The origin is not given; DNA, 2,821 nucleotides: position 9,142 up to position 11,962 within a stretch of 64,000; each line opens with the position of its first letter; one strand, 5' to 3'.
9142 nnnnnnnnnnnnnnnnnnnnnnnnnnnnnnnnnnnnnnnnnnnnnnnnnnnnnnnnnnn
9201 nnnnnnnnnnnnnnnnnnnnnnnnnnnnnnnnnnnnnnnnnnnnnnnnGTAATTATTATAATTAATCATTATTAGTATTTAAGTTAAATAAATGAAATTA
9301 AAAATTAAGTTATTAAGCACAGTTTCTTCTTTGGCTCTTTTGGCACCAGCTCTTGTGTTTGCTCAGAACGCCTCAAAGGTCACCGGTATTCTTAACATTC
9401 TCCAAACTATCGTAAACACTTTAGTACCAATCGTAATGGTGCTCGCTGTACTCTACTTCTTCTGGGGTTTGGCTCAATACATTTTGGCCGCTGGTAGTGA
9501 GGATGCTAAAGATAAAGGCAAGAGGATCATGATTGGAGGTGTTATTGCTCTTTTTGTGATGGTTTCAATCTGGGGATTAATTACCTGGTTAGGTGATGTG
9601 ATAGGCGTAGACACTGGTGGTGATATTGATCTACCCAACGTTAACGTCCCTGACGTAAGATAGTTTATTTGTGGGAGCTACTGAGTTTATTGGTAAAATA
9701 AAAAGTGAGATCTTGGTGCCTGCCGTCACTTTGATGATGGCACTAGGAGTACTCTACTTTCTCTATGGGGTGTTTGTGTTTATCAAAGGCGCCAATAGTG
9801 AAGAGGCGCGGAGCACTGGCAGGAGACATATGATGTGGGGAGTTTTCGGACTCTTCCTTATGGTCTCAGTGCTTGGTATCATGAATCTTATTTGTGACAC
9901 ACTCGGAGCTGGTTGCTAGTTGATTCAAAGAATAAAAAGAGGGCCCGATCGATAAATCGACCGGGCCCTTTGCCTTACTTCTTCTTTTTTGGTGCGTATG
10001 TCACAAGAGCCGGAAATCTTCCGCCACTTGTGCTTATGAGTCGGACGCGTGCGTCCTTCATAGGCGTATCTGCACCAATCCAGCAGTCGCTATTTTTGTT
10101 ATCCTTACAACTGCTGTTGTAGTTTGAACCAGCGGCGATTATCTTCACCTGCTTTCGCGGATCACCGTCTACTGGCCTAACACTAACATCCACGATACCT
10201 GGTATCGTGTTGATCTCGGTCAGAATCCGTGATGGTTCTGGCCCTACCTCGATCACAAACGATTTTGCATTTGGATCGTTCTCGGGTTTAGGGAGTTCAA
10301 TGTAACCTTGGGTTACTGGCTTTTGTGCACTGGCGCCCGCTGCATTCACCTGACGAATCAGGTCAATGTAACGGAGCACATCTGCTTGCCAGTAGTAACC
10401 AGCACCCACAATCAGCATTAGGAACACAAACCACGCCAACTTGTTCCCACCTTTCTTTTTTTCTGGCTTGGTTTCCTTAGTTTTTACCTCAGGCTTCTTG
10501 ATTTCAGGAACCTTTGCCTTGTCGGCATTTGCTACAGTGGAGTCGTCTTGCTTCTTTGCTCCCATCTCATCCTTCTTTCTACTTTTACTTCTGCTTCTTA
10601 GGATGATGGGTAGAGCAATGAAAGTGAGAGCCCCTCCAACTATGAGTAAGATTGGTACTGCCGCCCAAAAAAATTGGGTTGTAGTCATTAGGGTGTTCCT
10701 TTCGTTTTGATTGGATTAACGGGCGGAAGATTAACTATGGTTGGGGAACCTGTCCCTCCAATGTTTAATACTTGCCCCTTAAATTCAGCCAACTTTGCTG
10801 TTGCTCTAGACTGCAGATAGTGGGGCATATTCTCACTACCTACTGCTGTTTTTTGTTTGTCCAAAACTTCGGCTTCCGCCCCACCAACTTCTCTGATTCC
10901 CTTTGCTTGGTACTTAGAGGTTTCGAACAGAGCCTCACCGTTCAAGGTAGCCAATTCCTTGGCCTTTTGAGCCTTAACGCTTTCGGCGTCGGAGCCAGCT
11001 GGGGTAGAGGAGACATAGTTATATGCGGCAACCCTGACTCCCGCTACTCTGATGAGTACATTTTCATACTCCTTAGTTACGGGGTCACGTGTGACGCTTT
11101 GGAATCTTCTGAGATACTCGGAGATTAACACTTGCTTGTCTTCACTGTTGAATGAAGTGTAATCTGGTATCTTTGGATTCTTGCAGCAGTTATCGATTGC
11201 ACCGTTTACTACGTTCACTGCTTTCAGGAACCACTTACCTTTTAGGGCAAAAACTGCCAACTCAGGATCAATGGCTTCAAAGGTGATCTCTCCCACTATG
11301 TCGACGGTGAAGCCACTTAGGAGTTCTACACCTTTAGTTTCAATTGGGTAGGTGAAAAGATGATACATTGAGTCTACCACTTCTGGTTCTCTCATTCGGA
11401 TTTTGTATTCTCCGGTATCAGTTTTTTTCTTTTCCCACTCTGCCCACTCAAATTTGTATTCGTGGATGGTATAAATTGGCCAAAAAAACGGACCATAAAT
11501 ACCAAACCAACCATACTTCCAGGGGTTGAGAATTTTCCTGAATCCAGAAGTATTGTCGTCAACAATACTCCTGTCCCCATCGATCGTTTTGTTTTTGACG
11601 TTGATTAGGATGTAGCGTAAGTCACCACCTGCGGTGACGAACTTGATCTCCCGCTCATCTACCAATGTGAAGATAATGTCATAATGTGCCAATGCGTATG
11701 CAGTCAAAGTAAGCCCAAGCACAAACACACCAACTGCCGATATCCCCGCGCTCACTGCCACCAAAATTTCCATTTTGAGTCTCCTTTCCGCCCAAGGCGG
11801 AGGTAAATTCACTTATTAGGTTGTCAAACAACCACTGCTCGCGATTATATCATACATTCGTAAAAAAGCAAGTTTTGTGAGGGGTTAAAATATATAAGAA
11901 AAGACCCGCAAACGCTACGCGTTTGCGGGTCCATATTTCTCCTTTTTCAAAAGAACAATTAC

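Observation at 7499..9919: Tandem array of seven diverged pilin-like (VirB2/TrbC-type two-helix) genes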

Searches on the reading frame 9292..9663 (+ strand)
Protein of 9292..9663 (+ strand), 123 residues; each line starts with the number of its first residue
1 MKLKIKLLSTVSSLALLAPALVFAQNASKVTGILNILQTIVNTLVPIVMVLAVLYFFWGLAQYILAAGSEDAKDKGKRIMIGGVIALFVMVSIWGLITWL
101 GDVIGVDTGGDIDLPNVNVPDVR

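Call 3: search_protein_families(library=pfam, proteins=[window:9292-9663:+], max_evalue=1)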
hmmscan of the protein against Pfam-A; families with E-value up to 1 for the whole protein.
window:9292-9663:+ (123 aa): 8 families
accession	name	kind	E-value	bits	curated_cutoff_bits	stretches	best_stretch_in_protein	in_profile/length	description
PF18895.5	T4SS_pilin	-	6.7e-11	42.5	26.6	1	30-100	2-71/71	Type IV secretion system pilin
PF04956.18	TrbC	-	0.0014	19.2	27.9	1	8-87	14-89/98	TrbC/VIRB2 pilin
PF09991.14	DUF2232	-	0.019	14.6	27.8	1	7-105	15-114/290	Predicted membrane protein (DUF2232)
PF04505.17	CD225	-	0.032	14.8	27.1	0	24-48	43-67/68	Interferon-induced transmembrane protein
PF20153.4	DUF6535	-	0.18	12.1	23.9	1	38-64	150-175/177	Family of unknown function (DUF6535)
PF11712.13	Vma12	-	0.2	12.1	25.5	1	30-91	68-120/137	Endoplasmic reticulum-based factor for assembly of V-ATPase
PF11902.13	DUF3422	-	0.41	10.2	25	1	49-98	364-412/418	Protein of unknown function (DUF3422)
PF12036.14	DUF3522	-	0.45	11.1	29.3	0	39-92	117-168/188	Protein of unknown function (DUF3522)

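Call 13: find_encoding_contigs(protein=window:9292-9660:+, flank=10000, max_places=6)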
Protein window:9292-9660:+ (123 aa): 3 contigs read that carry it; 2 places shown.
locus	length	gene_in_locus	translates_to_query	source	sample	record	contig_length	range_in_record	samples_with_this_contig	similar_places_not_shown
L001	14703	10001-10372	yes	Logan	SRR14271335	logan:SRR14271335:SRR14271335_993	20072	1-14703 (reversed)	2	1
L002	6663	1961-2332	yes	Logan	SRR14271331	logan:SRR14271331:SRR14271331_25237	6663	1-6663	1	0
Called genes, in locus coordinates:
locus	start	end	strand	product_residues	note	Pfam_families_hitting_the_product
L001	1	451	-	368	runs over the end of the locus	PF23459:S1_RRP5 (faint), PF21710:Spt6_S1 (faint), PF00575:S1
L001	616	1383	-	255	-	-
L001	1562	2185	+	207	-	PF13483:Lactamase_B_3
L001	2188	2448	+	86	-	-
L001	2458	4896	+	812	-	PF00521:DNA_topoisoIV, PF03989:DNA_gyraseA_C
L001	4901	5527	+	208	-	-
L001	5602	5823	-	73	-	-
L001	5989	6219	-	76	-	-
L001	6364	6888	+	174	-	PF01135:PCMT (weak), PF01728:FtsJ (weak), PF01209:Ubie_methyltran, PF05175:MTS, PF13847:Methyltransf_31, PF08241:Methyltransf_11, PF08242:Methyltransf_12, PF13649:Methyltransf_25, +3 more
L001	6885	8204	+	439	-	-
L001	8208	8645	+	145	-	PF18895:T4SS_pilin (weak)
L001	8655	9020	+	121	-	PF18895:T4SS_pilin (weak)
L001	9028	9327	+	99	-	PF18895:T4SS_pilin (weak)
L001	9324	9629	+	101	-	PF18895:T4SS_pilin (weak)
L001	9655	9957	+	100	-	PF18895:T4SS_pilin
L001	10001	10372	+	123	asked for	PF18895:T4SS_pilin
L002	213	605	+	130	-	PF18895:T4SS_pilin (weak)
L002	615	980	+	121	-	PF18895:T4SS_pilin (weak)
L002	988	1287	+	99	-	PF18895:T4SS_pilin (weak)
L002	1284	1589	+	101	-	PF18895:T4SS_pilin (weak)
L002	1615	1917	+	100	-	PF18895:T4SS_pilin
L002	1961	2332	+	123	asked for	PF18895:T4SS_pilin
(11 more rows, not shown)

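Call 16: search_protein_families(library=ncbifam, proteins=[window:9292-9663:+], max_evalue=0.01)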
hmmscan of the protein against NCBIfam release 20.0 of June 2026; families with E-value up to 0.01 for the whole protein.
window:9292-9663:+ (123 aa): 1 family
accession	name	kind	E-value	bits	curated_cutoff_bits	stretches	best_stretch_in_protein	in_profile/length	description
NF045849.1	ICE_MMCAP2_0565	equivalog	0.00062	19.4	40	1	31-98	7-74/80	Mbov_0395 family pilin-like conjugal transfer protein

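Call 25: predict_structure(alignment_id=A2)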
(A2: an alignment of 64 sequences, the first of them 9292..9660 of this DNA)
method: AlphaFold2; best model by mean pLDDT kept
length: 123 residues; sequences in the alignment: 64
mean_pLDDT: 79.7   pTM: 0.47
mean pLDDT of the five models: 79.7, 79.1, 77.1, 76.4, 75.8
residues with pLDDT >= 90: 17; 70-90: 81; 50-70: 25; < 50: 0
segments of 3 or more residues with pLDDT < 50: none
pLDDT, mean of each block of 10 residues (from residue 1): 59 69 71 83 90 87 88 85 89 88 72 75 80
secondary structure, 60 per line:
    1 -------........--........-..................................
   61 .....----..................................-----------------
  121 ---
elements in order: H8-15 H18-25 H27-65 H70-103

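Call 28: fold_search(model_id=the predicted structure, library=pdb)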
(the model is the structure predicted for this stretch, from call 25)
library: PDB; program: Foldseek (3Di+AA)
matches with E <= 10: 32; with E <= 0.001: 0
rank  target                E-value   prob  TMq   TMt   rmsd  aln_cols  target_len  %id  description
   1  7ymi_Z                1.8e+00  0.20  0.28  0.47   4.2        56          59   20  PSII-Pcb Dimer of Acaryochloris Marina (released 2023-08-16)
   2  7k3h_B                2.7e+00  0.72  0.34  0.45   0.9        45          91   20  Crystal structure of deep network hallucinated protein 0217 (released 2021-12-22)
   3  7ywr_MODEL_1_A        3.5e+00  0.41  0.39  0.55   2.1        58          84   14  NMR structure of the N-terminal domain of Nsp8 from SARS-CoV-2 (released 2022-03-02)
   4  5xnl_Z                4.4e+00  0.10  0.23  0.42   5.1        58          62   19  Structure of stacked C2S2M2-type PSII-LHCII supercomplex from Pisum sativum (released 2017-09-20)
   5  3jcu_Z                4.7e+00  0.10  0.25  0.44   4.8        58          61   21  Cryo-EM structure of spinach PSII-LHCII supercomplex at 3.2 Angstrom resolution (released 2016-05-25)
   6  7aoi_XF               5.4e+00  0.28  0.34  0.26   9.0        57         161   19  Trypanosoma brucei mitochondrial ribosome large subunit assembly intermediate (released 2020-12-02)
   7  4cpg_MODEL_1_A        5.4e+00  0.09  0.26  0.40  12.8        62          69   16  Solution structure of the SGTA N-terminal domain (released 2014-12-03)
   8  9jzr_F                5.8e+00  0.04  0.18  0.14  11.7        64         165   17  Structure of PSI-LHCI-LHCII supercomplex from Bryopsis corticulans (released 2026-02-25)
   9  4h63_K                6.2e+00  0.28  0.38  0.47   2.0        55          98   13  Structure of the Schizosaccharomyces pombe Mediator head module (released 2012-10-31)
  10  5n9j_V                6.2e+00  0.28  0.38  0.47   1.5        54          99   11  Core Mediator of transcriptional regulation (released 2017-05-17)
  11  7vzg_D                6.6e+00  0.30  0.31  0.61   1.2        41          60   15  Structure of the Acidobacteria homodimeric reaction center bound with cytochrome c (the larger form) (released 2023-02-22)
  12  7pi0_Z                6.6e+00  0.08  0.24  0.42   4.9        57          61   14  Unstacked compact Dunaliella PSII (released 2022-08-17)
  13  8z11_f                6.6e+00  0.03  0.18  0.14  11.4        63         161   14  Cryo-EM structure of haptophyte photosystem I (released 2025-01-22)
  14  9uh3_F                7.1e+00  0.03  0.18  0.15  11.3        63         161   17  PSI-9 FCPI supercomplex from haptophyte Chrysotila roscoffensis (released 2026-04-01)
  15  7c7e                  7.6e+00  0.12  0.25  0.22   8.5        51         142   16  Crystal structure of C terminal domain of Escherichia coli DgoR (released 2021-01-20)
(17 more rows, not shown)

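Call 64: search_protein_representatives(alignment_id=A2)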
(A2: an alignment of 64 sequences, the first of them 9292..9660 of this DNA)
Query: 64 sequences, 112 profile positions. Proteins with E-value up to 0.001 (for the whole library): 43260; up to 1e-10: 8372; up to 1e-30: 143. The best 150 are listed.
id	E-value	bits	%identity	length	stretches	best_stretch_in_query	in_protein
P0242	3.8e-71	252.1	-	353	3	21-103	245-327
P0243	2.5e-68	243.1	-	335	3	7-104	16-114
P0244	2.0e-66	236.9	-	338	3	8-105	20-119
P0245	4.7e-66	235.7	-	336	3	22-102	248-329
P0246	5.9e-66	235.4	-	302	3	16-110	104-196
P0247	5.4e-65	232.3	-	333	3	1-109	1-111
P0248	2.9e-64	230.0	-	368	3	17-106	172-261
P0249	4.8e-58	209.9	-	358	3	2-102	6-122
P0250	3.8e-55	200.6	-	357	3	2-99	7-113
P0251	1.6e-54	198.6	-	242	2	4-98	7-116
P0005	1.7e-52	192.1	-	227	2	10-111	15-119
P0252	3.8e-52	191.0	-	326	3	12-104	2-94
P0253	1.0e-50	186.3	-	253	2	4-106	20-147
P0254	7.1e-50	183.6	-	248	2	21-102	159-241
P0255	8.4e-50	183.4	-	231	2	7-105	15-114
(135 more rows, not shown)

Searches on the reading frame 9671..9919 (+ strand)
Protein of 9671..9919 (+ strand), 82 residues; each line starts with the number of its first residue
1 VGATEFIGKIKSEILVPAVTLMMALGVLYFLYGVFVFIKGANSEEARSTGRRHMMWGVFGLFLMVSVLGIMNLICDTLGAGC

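Call 3: search_protein_families(library=pfam, proteins=[window:9671-9919:+], max_evalue=1)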
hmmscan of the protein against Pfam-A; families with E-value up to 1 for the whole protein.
window:9671-9919:+ (82 aa): 4 families
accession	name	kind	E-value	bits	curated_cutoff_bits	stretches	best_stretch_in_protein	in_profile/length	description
PF18895.5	T4SS_pilin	-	8.8e-07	29.4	26.6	1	10-74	8-71/71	Type IV secretion system pilin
PF13160.11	DUF3995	-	0.027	15.4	34.3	1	10-72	30-91/124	Protein of unknown function (DUF3995)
PF20556.3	DUF6768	-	0.21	11.7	27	1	19-68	44-89/123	Family of unknown function (DUF6768)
PF14143.11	YrhC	-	0.29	11.6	27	0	43-68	31-56/72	YrhC-like protein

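Call 16: search_protein_families(library=ncbifam, proteins=[window:9671-9919:+], max_evalue=0.01)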
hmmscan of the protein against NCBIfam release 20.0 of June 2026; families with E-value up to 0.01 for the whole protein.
window:9671-9919:+ (82 aa): 1 family
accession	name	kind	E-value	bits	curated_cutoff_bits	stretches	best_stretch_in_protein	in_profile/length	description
NF045849.1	ICE_MMCAP2_0565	equivalog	1.1e-07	31.4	40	1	7-77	9-79/80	Mbov_0395 family pilin-like conjugal transfer protein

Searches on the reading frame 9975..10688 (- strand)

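Call 3: search_protein_families(library=pfam, proteins=[window:9975-10688:-], max_evalue=1)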
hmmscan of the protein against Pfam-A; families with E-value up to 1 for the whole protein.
window:9975-10688:- (237 aa): 1 family
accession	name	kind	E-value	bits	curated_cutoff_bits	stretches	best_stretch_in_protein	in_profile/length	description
PF21730.2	Vma22_CCDC115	-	0.0039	18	28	1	35-91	77-127/143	Vma22/CCDC115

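Call 16: search_protein_families(library=ncbifam, proteins=[window:9975-10688:-], max_evalue=0.01)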
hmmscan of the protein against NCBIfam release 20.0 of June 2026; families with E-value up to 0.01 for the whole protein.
window:9975-10688:- (237 aa): 0 families

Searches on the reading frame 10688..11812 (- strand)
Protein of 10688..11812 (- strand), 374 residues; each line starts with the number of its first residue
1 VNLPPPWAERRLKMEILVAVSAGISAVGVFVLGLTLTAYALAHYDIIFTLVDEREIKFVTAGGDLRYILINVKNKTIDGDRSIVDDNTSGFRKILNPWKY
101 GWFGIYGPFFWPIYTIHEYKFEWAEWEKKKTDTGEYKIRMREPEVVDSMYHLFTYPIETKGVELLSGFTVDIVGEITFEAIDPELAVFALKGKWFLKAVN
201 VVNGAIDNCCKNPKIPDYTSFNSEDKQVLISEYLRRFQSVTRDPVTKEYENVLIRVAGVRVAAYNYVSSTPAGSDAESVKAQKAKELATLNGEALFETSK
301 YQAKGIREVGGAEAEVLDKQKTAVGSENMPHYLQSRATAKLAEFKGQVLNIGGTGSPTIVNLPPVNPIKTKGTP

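Call 3: search_protein_families(library=pfam, proteins=[window:10688-11812:-], max_evalue=1)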
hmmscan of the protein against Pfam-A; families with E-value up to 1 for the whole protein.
window:10688-11812:- (374 aa): 0 families

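Call 16: search_protein_families(library=ncbifam, proteins=[window:10688-11812:-], max_evalue=0.01)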
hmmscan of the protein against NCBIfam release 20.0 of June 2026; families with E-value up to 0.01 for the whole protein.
window:10688-11812:- (374 aa): 0 families

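Call 78: find_homologous_proteins(query=window:10688-11773:-, max_evalue=1e-10)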
Query window:10688-11773:- (361 aa): 1 proteins with E <= 1e-10 among 5228 candidates.
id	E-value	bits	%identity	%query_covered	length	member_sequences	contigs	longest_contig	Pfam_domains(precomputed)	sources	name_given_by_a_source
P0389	1.2e-240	815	100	100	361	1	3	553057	-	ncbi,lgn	-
